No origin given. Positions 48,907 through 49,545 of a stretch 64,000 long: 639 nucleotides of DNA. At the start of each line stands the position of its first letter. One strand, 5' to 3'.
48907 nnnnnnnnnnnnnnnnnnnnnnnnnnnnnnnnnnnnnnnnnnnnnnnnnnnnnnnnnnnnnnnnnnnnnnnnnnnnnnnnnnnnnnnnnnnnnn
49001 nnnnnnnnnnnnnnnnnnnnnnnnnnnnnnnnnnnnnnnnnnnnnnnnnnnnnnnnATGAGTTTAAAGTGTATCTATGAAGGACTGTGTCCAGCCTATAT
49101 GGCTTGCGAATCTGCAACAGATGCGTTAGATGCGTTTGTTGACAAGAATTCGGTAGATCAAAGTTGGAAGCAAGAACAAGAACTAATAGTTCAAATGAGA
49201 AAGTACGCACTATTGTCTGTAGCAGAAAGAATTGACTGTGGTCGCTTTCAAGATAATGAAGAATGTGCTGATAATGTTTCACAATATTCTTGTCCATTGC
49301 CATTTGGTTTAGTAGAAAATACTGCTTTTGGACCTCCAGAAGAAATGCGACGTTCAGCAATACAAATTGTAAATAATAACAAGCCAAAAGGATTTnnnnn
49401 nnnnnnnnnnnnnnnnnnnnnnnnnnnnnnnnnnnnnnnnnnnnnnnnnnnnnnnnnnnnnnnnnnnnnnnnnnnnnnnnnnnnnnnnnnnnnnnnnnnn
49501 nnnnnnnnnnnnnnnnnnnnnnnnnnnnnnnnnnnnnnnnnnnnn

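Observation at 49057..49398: Cys-containing 113-aa ORF translationally coupled inside the rpsG-fusA junction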

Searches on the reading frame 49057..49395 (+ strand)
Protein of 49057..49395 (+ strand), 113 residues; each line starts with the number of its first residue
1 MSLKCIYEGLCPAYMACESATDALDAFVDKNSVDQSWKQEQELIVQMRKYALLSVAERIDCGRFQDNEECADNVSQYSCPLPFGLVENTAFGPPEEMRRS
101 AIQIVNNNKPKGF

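Call 3: search_protein_families(library=pfam, proteins=[window:49057-49395:+], max_evalue=1)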
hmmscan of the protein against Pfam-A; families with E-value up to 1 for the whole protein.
window:49057-49395:+ (113 aa): 1 family
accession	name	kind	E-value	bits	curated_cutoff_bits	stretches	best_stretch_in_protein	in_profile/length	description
PF16285.10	DUF4931_N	-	0.12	12.9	24.1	1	25-78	20-70/124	Domain of unknown function (DUF4931) N-terminal domain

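Call 4: search_protein_families(library=ncbifam, proteins=[window:49057-49395:+], max_evalue=10)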
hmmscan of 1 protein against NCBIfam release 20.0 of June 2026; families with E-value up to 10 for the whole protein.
window:49057-49395:+ (113 aa): 1 family
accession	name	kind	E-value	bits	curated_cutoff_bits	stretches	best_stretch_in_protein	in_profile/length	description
NF002346.0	PRK01305.2-3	equivalog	0.0082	15.6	170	1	4-71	65-131/247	arginyltransferase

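Call 5: search_solved_structures(query=window:49057-49395:+, max_evalue=10)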
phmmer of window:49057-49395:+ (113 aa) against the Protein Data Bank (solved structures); distinct sequences matched with E-value up to 10: 0.

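Call 7: find_homologous_proteins(query=window:49057-49395:+, max_evalue=0.01)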
Query window:49057-49395:+ (113 aa): 3 proteins with E <= 0.01 among 3 candidates.
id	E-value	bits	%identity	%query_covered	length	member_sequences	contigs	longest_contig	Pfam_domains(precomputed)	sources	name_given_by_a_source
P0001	2.1e-70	252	99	100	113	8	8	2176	-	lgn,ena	-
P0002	4.7e-45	170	67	100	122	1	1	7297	-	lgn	-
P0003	1.5e-43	165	76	88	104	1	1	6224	-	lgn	-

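Call 8: find_encoding_contigs(protein=P0002, flank=5000)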
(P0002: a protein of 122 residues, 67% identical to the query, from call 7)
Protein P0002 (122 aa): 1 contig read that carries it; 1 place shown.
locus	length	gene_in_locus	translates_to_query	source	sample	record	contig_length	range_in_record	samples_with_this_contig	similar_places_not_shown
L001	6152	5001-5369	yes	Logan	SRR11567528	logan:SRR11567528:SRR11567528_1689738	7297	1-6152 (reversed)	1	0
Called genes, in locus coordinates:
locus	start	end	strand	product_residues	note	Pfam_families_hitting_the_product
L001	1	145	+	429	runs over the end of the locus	?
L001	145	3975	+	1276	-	PF04997:RNA_pol_Rpb1_1, PF00623:RNA_pol_Rpb1_2, PF04983:RNA_pol_Rpb1_3, PF04998:RNA_pol_Rpb1_5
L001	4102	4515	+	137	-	PF00164:Ribosom_S12_S23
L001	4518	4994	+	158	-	PF00177:Ribosomal_S7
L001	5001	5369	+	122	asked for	-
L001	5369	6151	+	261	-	?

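Call 9: find_encoding_contigs(protein=P0003, flank=5000)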
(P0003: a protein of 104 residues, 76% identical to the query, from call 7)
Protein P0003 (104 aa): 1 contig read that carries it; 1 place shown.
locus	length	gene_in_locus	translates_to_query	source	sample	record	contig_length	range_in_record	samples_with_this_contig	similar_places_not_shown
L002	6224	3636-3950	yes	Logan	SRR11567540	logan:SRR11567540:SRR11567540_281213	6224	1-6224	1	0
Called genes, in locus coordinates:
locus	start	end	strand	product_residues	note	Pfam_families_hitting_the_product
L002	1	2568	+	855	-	?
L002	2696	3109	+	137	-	PF00164:Ribosom_S12_S23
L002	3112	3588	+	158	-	PF00177:Ribosomal_S7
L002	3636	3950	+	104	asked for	-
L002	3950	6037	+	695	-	PF00009:GTP_EFTU, PF03144:GTP_EFTU_D2, PF22042:EF-G_D2, PF14492:EFG_III, PF16658:RF3_C (weak), PF03764:EFG_IV, PF00679:EFG_C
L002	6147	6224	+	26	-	?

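Call 10: find_encoding_contigs(protein=P0001, flank=5000)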
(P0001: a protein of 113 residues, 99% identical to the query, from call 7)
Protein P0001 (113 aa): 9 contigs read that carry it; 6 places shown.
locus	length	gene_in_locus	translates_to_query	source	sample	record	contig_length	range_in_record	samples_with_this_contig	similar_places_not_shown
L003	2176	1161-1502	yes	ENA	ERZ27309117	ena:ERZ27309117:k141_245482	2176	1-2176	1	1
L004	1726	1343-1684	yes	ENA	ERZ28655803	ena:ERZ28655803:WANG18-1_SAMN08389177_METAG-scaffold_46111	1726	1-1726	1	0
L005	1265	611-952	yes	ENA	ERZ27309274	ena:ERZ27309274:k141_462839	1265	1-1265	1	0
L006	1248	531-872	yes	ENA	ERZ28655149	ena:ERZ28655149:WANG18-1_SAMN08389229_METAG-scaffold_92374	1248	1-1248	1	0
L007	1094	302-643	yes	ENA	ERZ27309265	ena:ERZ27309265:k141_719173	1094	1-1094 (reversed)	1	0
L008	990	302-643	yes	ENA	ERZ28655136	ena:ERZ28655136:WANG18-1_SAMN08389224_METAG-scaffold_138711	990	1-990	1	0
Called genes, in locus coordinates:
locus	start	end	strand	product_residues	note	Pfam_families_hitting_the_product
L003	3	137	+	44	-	?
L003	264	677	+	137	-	PF00164:Ribosom_S12_S23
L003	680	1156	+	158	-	PF00177:Ribosomal_S7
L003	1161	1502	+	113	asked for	-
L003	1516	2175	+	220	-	?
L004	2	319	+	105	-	?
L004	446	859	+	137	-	PF00164:Ribosom_S12_S23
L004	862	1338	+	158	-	PF00177:Ribosomal_S7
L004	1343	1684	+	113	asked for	-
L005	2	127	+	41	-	?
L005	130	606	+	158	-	PF00177:Ribosomal_S7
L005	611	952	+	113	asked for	-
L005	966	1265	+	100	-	?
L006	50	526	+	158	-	PF00177:Ribosomal_S7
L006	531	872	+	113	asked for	-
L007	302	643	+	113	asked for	-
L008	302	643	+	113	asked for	-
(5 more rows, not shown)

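Call 22: find_related_loci(query=A1, collection=genome_contigs, flank=4000)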
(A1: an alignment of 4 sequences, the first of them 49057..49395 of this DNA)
Query A1 (113 aa) in genome_contigs; peptide patterns used: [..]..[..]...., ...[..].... (x = any residue, [..] = any of these).
105 stretches matched a pattern, but none encodes a relative of the query by tblastn (E <= 1e-3).
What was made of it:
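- Tried and rejected: First scan of GTDB genomes with the close-relative alignment: nothing found (call 22).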

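Call 27: search_protein_representatives(alignment_id=A1)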
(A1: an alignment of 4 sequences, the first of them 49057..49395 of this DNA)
Query: 4 sequences, 118 profile positions. Proteins with E-value up to 0.001 (for the whole library): 6; up to 1e-10: 2; up to 1e-30: 0. The best 6 are listed.
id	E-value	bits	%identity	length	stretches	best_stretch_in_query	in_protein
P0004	6.4e-27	110.1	-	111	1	1-113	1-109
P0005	3.8e-11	59.3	-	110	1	1-109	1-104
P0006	1.6e-07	47.6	-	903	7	32-102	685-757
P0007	5.4e-07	45.9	-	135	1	8-104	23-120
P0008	3.0e-06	43.5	-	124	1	7-96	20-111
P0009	1.2e-05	41.6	-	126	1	8-100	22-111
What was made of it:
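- On The window's own family (rpsG–fusA junction protein, alignment A3): hmmsearch E-values are 6e-27 to 1e-5 against 1.84 billion representatives (call 27).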

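Call 28: predict_structure(alignment_id=A1)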
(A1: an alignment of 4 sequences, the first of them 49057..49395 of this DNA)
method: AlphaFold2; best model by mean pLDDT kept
length: 113 residues; sequences in the alignment: 4
mean_pLDDT: 65.0   pTM: 0.51
mean pLDDT of the five models: 65.0, 60.4, 60.2, 59.3, 58.9
residues with pLDDT >= 90: 0; 70-90: 56; 50-70: 18; < 50: 39
segments of 3 or more residues with pLDDT < 50: 63-76, 78-94, 108-113
pLDDT, mean of each block of 10 residues (from residue 1): 75 83 85 83 83 75 48 47 42 50 52 39
secondary structure, 60 per line:
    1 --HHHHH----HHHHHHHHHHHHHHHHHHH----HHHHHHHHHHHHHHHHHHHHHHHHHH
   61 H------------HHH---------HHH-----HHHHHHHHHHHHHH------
elements in order: H3-7 H12-30 H35-61 H94-107

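Call 32: find_homologous_proteins(query=A2, max_evalue=0.01)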
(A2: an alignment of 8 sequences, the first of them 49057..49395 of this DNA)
Query A2 (8 sequences) (113 aa, profile of the alignment): 8 proteins with E <= 0.01 among 2500 candidates.
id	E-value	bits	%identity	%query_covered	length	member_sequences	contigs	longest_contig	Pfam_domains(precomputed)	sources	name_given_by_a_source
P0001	8.9e-47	176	99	100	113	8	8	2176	-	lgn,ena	-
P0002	1.3e-43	165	67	100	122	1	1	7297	-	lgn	-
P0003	1.7e-38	149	76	88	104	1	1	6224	-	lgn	-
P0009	1.2e-35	140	32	89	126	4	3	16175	-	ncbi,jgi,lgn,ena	-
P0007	2.3e-35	139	32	91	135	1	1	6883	-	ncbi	-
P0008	1.4e-31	127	28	96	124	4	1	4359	-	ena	-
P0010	1.1e-26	111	31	91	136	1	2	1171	-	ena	-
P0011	6.1e-14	70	23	77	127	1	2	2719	-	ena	-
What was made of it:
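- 3 clusters came from the single-sequence search, 5 true distant hits from 1.84 billion representatives, and 8 from the profile search (calls 7, 27, 32).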

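Call 33: find_encoding_contigs(protein=P0009, flank=4000, max_places=3)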
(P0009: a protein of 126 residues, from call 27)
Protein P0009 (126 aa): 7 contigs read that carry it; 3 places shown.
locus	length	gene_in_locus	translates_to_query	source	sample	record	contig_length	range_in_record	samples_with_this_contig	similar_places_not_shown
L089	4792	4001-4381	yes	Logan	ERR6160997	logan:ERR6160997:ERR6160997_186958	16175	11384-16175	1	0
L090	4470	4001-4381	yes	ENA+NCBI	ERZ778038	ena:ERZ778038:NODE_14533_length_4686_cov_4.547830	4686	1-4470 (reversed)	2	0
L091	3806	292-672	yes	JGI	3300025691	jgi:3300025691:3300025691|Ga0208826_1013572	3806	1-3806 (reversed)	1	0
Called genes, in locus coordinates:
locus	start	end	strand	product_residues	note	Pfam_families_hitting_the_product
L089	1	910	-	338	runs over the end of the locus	-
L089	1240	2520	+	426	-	PF17803:Cadherin_4, PF17892:Cadherin_5, PF17963:Big_9, PF18911:PKD_4, PF00801:PKD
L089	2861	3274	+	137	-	PF00164:Ribosom_S12_S23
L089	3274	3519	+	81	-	-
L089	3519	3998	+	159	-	PF00177:Ribosomal_S7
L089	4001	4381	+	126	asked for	-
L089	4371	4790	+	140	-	?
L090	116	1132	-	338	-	-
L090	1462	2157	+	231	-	PF17963:Big_9 (faint), PF17892:Cadherin_5 (faint)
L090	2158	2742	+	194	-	PF17803:Cadherin_4, PF17892:Cadherin_5, PF17963:Big_9, PF00801:PKD, PF18911:PKD_4, PF22352:K319L-like_PKD (weak)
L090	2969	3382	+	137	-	PF00164:Ribosom_S12_S23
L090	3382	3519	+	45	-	-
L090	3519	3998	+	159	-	PF00177:Ribosomal_S7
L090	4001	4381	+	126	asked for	-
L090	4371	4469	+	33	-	?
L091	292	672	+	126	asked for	-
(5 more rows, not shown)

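Call 34: find_encoding_contigs(protein=P0008, flank=4000, max_places=2)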
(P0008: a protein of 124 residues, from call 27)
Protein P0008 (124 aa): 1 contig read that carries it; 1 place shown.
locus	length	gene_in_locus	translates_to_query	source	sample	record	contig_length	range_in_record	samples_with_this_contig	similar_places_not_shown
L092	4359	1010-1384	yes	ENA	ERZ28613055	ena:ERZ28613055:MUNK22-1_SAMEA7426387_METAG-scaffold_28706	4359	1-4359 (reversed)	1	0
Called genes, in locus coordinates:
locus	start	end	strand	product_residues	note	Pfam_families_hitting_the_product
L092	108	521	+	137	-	PF00164:Ribosom_S12_S23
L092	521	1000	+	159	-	PF00177:Ribosomal_S7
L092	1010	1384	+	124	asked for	-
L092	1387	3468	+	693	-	PF00009:GTP_EFTU, PF03144:GTP_EFTU_D2, PF22042:EF-G_D2, PF14492:EFG_III, PF16658:RF3_C (weak), PF03764:EFG_IV, PF00679:EFG_C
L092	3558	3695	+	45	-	-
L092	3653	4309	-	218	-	PF01066:CDP-OH_P_transf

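Call 35: find_encoding_contigs(protein=P0011, flank=4000, max_places=2)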
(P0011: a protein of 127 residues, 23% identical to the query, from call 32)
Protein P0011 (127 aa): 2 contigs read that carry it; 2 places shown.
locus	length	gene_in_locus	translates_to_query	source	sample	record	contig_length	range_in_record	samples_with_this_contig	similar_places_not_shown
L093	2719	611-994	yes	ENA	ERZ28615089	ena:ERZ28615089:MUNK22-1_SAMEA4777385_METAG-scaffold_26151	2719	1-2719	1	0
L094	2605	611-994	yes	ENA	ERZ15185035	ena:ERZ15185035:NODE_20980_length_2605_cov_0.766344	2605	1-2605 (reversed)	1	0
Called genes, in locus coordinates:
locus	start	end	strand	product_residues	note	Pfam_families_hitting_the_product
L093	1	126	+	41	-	?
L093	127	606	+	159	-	PF00177:Ribosomal_S7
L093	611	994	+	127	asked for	-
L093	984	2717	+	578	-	?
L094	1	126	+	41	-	?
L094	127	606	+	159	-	PF00177:Ribosomal_S7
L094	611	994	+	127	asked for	-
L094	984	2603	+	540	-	?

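Call 36: find_encoding_contigs(protein=P0010, flank=4000, max_places=2)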
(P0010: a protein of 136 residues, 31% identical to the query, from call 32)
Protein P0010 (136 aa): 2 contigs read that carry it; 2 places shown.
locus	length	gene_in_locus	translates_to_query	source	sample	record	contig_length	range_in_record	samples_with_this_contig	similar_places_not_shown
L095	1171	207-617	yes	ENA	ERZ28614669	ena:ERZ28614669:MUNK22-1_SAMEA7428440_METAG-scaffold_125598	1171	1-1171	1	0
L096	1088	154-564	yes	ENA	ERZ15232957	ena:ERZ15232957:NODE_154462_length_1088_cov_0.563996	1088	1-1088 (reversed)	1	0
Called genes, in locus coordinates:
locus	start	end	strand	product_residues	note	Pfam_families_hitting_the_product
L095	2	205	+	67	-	?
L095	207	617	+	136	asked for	-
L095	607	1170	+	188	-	?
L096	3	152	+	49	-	?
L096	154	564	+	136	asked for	-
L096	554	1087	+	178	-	?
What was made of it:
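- All members with context lie between S7 and EF-G (calls 8-10, 33-36). Its position is fixed between rpsG and fusA in every family member (calls 8-10, 33-36).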

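Call 44: predict_structure(alignment_id=A3)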
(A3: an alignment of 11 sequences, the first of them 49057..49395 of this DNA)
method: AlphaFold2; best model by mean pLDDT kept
length: 113 residues; sequences in the alignment: 11
mean_pLDDT: 75.6   pTM: 0.63
mean pLDDT of the five models: 75.6, 75.2, 75.0, 74.8, 74.5
residues with pLDDT >= 90: 35; 70-90: 43; 50-70: 16; < 50: 19
segments of 3 or more residues with pLDDT < 50: 65-79, 111-113
pLDDT, mean of each block of 10 residues (from residue 1): 81 91 96 94 92 81 50 43 70 80 64 40
secondary structure, 60 per line:
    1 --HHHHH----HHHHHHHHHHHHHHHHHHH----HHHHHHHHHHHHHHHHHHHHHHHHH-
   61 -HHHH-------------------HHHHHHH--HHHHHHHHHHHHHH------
elements in order: H3-7 H12-30 H35-59 H62-65 H85-91 H94-107
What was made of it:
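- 49240..49290 (+): Variable acidic linker, residues 62-78, length-polymorphic among relatives. It contains the non-conserved C70. pLDDT is below 50 for residues 65-79 (call 44).
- On Metal-binding (Cys-ligated) small protein: C11 precedes helix 1 and C61 follows helix 2 of an antiparallel hairpin, so proximity is plausible (call 44).
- The model is all-alpha, pLDDT 75.6, with hairpin block means of 91-96 over residues 11-50 (call 44).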

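Call 45: fold_search(model_id=the predicted structure, library=pdb)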
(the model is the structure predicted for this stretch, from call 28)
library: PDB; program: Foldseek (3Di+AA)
matches with E <= 10: 44; with E <= 0.001: 0
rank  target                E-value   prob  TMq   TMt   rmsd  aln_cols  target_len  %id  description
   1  4m70_Q                2.1e+00  0.07  0.22  0.23  12.1       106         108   13  Crystal structure of potato Rx-CC domain in complex with RanGAP2-WPP domain (released 2013-11-13)
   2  1yo7_A                2.9e+00  0.10  0.29  0.28   8.7       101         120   13  Re-engineering topology of the homodimeric ROP protein into a single-chain 4-helix bundle (released 2005-02-15)
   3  3kaw_B                2.9e+00  0.08  0.25  0.27  10.0       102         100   12  Crystal Structure of PA2107 PROTEIN from Pseudomonas aeruginosa, Northeast Structural Genomics Consortium Target PaR19 (released 2009-10-27)
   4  3kaw_C                3.5e+00  0.06  0.25  0.26  10.0       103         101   12  Crystal Structure of PA2107 PROTEIN from Pseudomonas aeruginosa, Northeast Structural Genomics Consortium Target PaR19 (released 2009-10-27)
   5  9lm7_A                3.7e+00  0.21  0.41  0.15  12.2       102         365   16  Crystal structrue of bvFP-Pr1-88.4 (released 2026-01-28)
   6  3kav_C                3.9e+00  0.06  0.25  0.26  10.0       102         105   12  Crystal Structure of THE MUTANT (L80M) PA2107 PROTEIN from Pseudomonas aeruginosa, Northeast Structural Genomics Conso (released 2009-10-27)
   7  4m70_I                4.1e+00  0.09  0.31  0.33  11.9       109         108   13  Crystal structure of potato Rx-CC domain in complex with RanGAP2-WPP domain (released 2013-11-13)
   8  6n63                  4.1e+00  0.06  0.28  0.25  10.1       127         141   16  Crystal structure of an Iron binding protein (released 2019-07-17)
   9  7vg4_E                4.3e+00  0.12  0.32  0.20  16.2        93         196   13  10,5-methenyltetrahydrofolate cyclohydrolase from Methylobacterium extorquens AM1 strain (released 2022-07-06)
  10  5fig_F                4.5e+00  0.08  0.31  0.33  17.0       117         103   10  APO-CSP3 (COPPER STORAGE PROTEIN 3) FROM BACILLUS SUBTILIS (released 2016-10-12)
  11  6wkt_A                4.5e+00  0.08  0.31  0.32  16.8       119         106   10  Cu(I)-bound Copper Storage Protein BsCsp3 (released 2021-04-21)
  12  9lki_A                4.8e+00  0.08  0.34  0.31  15.5       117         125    9  N-terminal domain (NTD) structure of aciniform spidroin 1(AcSp1) from Latrodectus hesperus (released 2025-10-01)
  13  5l0d_D                5.0e+00  0.10  0.32  0.23   7.9        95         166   10  Human Metavinculin(residues 959-1130) in complex with PIP2 (released 2016-08-31)
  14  6dg6_A                5.0e+00  0.08  0.25  0.28  10.9        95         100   10  Structure of a de novo designed Interleukin-2/Interleukin-15 mimetic (released 2019-01-16)
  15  6n38_B                5.0e+00  0.04  0.23  0.13  10.9       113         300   11  Structure of the type VI secretion system TssK-TssF-TssG baseplate subcomplex revealed by cryo-electron microscopy - f (released 2018-12-26)
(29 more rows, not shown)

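Call 49: search_protein_families(library=pfam, alignment_id=A4, max_evalue=0.01)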
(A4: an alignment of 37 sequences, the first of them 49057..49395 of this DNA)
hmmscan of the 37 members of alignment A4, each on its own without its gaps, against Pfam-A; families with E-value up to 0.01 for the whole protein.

A. member 1, window:49057-49395:+ (113 aa): 0 families

B. families by the number of members that match (of 37 scanned): 5 families
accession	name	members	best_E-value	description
PF04461.18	DUF520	1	9.2e-52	Protein of unknown function (DUF520)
PF05635.17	23S_rRNA_IVP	1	5.6e-35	23S rRNA-intervening sequence protein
PF03779.20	SPW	1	2.2e-14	SPW repeat domain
PF22296.2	bAvd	1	5.1e-07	bAvd-like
PF23189.1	UPF0261_C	1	0.0025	Uncharacterised protein family (UPF0261) C-terminal domain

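Call 50: fold_search(model_id=the predicted structure, library=pdb)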
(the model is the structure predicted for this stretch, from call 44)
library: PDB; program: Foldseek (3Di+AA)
matches with E <= 10: 38; with E <= 0.001: 0
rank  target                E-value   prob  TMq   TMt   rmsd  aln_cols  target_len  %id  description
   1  3j6x_13               2.5e+00  0.20  0.35  0.27  12.3        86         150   12  S. cerevisiae 80S ribosome bound with Taura syndrome virus (TSV) IRES, 5 degree rotation (Class II) (released 2014-06-11)
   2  9asc_A                3.6e+00  0.16  0.31  0.13  14.3        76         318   10  Cryo-EM Structure of the Glycosyltransferase ArnC from Salmonella enterica in the UDP-bound State Determined on Talos  (released 2025-02-05)
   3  8eup_h                3.8e+00  0.08  0.28  0.27  17.2       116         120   10  Ytm1 associated 60S nascent ribosome State 1A (released 2022-11-30)
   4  8cq4                  4.3e+00  0.04  0.23  0.09  11.4       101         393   16  Bifunctional cyclohexadienyl dehydratase/chorismate mutase from Janthinobacterium sp. HH01 (released 2023-08-30)
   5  8eth_h                4.6e+00  0.06  0.27  0.27  17.8       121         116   10  Ytm1 associated 60S nascent ribosome State 1B (released 2022-11-30)
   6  9b77_A                5.2e+00  0.12  0.30  0.13  14.1        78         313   10  Cryo-EM Structure of the Glycosyltransferase ArnC from Salmonella enterica in the Apo State Determined on Krios micros (released 2025-02-05)
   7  8esq_h                5.2e+00  0.07  0.30  0.28  17.5       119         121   10  Ytm1 associated nascent 60S ribosome State 2 (released 2022-11-30)
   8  8edv_A                5.8e+00  0.02  0.17  0.07  21.7       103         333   11  Mitoguardin homolog (MIGA) delta TM residues 106-496 from Caenorhabditis elegans bound to modelled lipid phosphatidyle (released 2022-10-12)
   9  2f6m_C                6.2e+00  0.47  0.38  0.65   1.5        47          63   13  Structure of a Vps23-C:Vps28-N subcomplex (released 2006-04-18)
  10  2f66_A                6.2e+00  0.41  0.40  0.66   2.1        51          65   12  Structure of the ESCRT-I endosomal trafficking complex (released 2006-04-18)
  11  1vp7_E                6.2e+00  0.08  0.21  0.32   5.4        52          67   15  Crystal structure of Exodeoxyribonuclease VII small subunit (NP_881400.1) from Bordetella pertussis at 2.40 A resoluti (released 2004-10-26)
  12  9g25_J                6.5e+00  0.14  0.35  0.35  10.9        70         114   11  snR30 snoRNP - State 1 - Utp23-Krr1-deltaC3 (released 2025-06-18)
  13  8vxh_A                6.5e+00  0.11  0.31  0.13  14.0        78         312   10  Cryo-EM Structure of the Glycosyltransferase ArnC from Salmonella enterica in the Apo State Determined on Talos Arctic (released 2025-02-05)
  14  8edv_C                6.5e+00  0.02  0.16  0.07  21.6        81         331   12  Mitoguardin homolog (MIGA) delta TM residues 106-496 from Caenorhabditis elegans bound to modelled lipid phosphatidyle (released 2022-10-12)
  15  1lj2_A                6.9e+00  0.09  0.25  0.26  11.8        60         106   12  Recognition of eIF4G by Rotavirus NSP3 reveals a basis for mRNA circularization (released 2002-07-05)
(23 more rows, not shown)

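Call 59: search_solved_structures(query=A3, max_evalue=10)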
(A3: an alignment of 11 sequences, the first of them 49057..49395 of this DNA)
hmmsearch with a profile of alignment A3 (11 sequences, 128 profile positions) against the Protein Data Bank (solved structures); distinct sequences matched with E-value up to 10: 3.
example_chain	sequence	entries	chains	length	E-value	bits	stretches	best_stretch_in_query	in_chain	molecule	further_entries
6vqx_A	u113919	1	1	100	1.1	12.4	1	19-69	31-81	AcrF6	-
2i5p_O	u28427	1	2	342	1.7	11.7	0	78-122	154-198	Glyceraldehyde-3-phosphate dehydrogenase 1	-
4f4c_A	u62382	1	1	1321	7.6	9.6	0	23-76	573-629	Multidrug resistance protein pgp-1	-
